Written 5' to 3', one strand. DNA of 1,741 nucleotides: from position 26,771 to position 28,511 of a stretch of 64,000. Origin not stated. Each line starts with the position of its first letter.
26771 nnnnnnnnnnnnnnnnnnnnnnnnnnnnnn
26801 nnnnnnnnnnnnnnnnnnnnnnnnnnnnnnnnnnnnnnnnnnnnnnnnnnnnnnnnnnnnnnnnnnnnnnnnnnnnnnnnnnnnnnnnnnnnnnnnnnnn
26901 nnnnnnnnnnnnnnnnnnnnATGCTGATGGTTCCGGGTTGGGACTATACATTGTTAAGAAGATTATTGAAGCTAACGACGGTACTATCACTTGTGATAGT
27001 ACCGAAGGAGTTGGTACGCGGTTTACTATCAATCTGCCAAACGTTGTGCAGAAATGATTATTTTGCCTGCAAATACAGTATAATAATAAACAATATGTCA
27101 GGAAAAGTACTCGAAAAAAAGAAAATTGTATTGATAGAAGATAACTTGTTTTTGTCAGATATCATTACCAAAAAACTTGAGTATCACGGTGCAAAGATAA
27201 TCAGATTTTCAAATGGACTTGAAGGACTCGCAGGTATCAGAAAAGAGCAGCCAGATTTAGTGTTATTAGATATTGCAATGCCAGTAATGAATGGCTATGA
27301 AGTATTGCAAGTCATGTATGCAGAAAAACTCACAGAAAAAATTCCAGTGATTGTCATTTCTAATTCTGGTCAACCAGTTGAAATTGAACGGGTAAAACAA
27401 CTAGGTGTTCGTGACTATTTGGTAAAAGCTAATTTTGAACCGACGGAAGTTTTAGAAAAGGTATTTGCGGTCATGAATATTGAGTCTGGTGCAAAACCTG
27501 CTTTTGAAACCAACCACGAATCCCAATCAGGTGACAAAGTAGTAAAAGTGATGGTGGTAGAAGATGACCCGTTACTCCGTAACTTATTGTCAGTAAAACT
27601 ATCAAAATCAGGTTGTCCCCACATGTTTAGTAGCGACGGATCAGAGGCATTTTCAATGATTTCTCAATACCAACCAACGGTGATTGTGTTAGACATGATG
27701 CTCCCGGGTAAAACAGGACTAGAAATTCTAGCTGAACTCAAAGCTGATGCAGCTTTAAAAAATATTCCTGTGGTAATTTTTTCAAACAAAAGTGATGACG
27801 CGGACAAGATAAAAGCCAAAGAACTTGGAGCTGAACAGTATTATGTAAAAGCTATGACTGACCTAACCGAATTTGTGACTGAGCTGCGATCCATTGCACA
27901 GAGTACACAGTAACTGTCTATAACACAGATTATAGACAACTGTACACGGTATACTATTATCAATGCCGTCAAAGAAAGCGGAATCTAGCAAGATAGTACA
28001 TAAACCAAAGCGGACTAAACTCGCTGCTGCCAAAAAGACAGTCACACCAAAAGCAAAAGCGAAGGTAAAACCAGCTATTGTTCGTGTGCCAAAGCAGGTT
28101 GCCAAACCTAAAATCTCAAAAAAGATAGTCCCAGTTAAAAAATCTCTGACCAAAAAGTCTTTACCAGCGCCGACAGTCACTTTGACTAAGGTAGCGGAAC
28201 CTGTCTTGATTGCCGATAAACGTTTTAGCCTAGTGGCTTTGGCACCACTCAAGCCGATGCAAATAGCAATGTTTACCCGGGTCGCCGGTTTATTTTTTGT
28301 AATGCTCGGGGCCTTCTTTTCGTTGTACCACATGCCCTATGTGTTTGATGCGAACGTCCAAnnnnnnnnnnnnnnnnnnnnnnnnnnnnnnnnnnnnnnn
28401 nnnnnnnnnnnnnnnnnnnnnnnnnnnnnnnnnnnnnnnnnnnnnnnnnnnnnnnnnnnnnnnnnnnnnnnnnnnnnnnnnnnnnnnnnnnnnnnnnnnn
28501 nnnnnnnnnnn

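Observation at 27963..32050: Surface protein with a histone-H1-like cytoplasmic tail, translationally coupled to a membrane histidine kinase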

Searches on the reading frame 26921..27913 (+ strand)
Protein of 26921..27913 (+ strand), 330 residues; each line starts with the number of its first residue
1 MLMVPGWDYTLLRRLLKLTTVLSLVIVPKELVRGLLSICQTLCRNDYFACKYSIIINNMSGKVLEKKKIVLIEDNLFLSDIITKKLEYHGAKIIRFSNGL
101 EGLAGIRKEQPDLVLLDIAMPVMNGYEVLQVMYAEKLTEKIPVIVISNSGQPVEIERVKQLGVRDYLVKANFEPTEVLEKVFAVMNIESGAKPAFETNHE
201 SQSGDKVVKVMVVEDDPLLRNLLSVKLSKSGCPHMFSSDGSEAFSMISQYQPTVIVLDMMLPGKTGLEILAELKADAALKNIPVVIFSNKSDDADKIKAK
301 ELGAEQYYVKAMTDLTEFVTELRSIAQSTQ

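Call 3: search_protein_families(library=pfam, proteins=[window:26921-27913:+], max_evalue=0.1)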
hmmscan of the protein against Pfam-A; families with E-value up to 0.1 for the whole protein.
window:26921-27913:+ (330 aa): 2 families
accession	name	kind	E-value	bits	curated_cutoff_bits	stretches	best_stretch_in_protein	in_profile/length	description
PF00072.30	Response_reg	-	3.6e-41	140.2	30.2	2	210-313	1-102/111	Response regulator receiver domain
PF20274.4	cREC_REC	-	0.0033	18.5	27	0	96-160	18-84/88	Cyclic-phosphate processing Receiver domain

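Call 4: search_protein_families(library=ncbifam, proteins=[window:26921-27913:+], max_evalue=0.1)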
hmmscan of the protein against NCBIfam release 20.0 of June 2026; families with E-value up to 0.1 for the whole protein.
window:26921-27913:+ (330 aa): 103 families (the best 25 are shown)
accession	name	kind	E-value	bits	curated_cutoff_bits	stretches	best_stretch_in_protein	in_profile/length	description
TIGR02154.1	PhoB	equivalog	2.2e-40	138.4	296.2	2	209-322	4-116/226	phosphate regulon transcriptional regulator PhoB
NF007969.0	PRK10693.1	equivalog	6.3e-37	127.4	329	2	62-186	3-125/337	two-component system response regulator RssB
NF045944.1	ResRegRpaBCyano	equivalog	1.2e-35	123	330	2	211-313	1-100/229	response regulator transcription factor RpaB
NF040689.1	MtrAB_MtrA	equivalog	9.2e-34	116.7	300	2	210-323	1-110/219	MtrAB system response regulator MtrA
NF041733.1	resp_reg_CseB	equivalog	1.3e-33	116.3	350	2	209-326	2-115/228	two-component system response regulator CseB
NF040534.1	resp_reg_YycF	equivalog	6.2e-32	110.7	340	2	209-313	2-103/231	response regulator YycF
TIGR01387.1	cztR_silR_copR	subfamily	2.7e-31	108.9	279.2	2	210-325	1-113/218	heavy metal response regulator transcription factor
NF007135.0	PRK09581.1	equivalog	4.5e-31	108.2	474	2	209-325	4-119/457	PleD family two-component system response regulator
NF033120.0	vanR_FM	exception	3.5e-29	102.1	460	2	207-315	3-108/231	vancomycin resistance response regulator transcription factor, VanR-F/VanR-M family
NF007005.1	PRK09468.1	equivalog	7.4e-29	100.8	331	2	207-313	3-107/237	osmolarity response regulator transcription factor OmpR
NF008296.0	PRK11083.1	equivalog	7.5e-29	100.7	273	2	66-186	3-119/228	two-component system response regulator CreB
NF012227.0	AdeR_RR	equivalog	2.3e-28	99.3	340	2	65-186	10-127/239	efflux system response regulator transcription factor AdeR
NF045505.1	RR_RssB_Pseudo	equivalog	4.9e-28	98.3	700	2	68-179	7-115/394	two-component system response regulator RssB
NF007982.1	PRK10710.1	equivalog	7.5e-28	97.7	380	2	206-325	6-121/235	envelope stress response regulator BaeR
NF007546.0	PRK10161.1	equivalog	6.6e-27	94.5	471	2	209-324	4-118/229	phosphate response regulator transcription factor PhoB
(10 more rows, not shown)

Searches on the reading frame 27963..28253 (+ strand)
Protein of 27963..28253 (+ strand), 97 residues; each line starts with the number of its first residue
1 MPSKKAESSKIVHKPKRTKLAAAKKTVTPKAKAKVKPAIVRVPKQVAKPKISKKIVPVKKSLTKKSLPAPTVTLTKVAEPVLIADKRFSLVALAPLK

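Call 68: find_homologous_proteins(query=window:27963-28253:+, max_evalue=0.01)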
Query seq(97 aa): 44 candidates shared short words with the query, none scored E <= 0.01.

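Call 69: search_solved_structures(query=window:27963-28253:+, max_evalue=10, show_alignments=3)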
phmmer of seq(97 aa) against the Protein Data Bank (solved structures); distinct sequences matched with E-value up to 10: 0.

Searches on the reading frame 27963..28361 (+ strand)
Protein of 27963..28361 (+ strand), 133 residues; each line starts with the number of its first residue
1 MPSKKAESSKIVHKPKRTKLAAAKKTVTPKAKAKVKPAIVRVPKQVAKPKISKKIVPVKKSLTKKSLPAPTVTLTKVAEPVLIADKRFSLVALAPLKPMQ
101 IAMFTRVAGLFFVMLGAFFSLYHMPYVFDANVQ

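Call 46: search_protein_families(library=pfam, proteins=[window:27963-28361:+], max_evalue=10)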
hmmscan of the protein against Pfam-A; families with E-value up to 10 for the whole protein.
seq(133 aa): 0 families
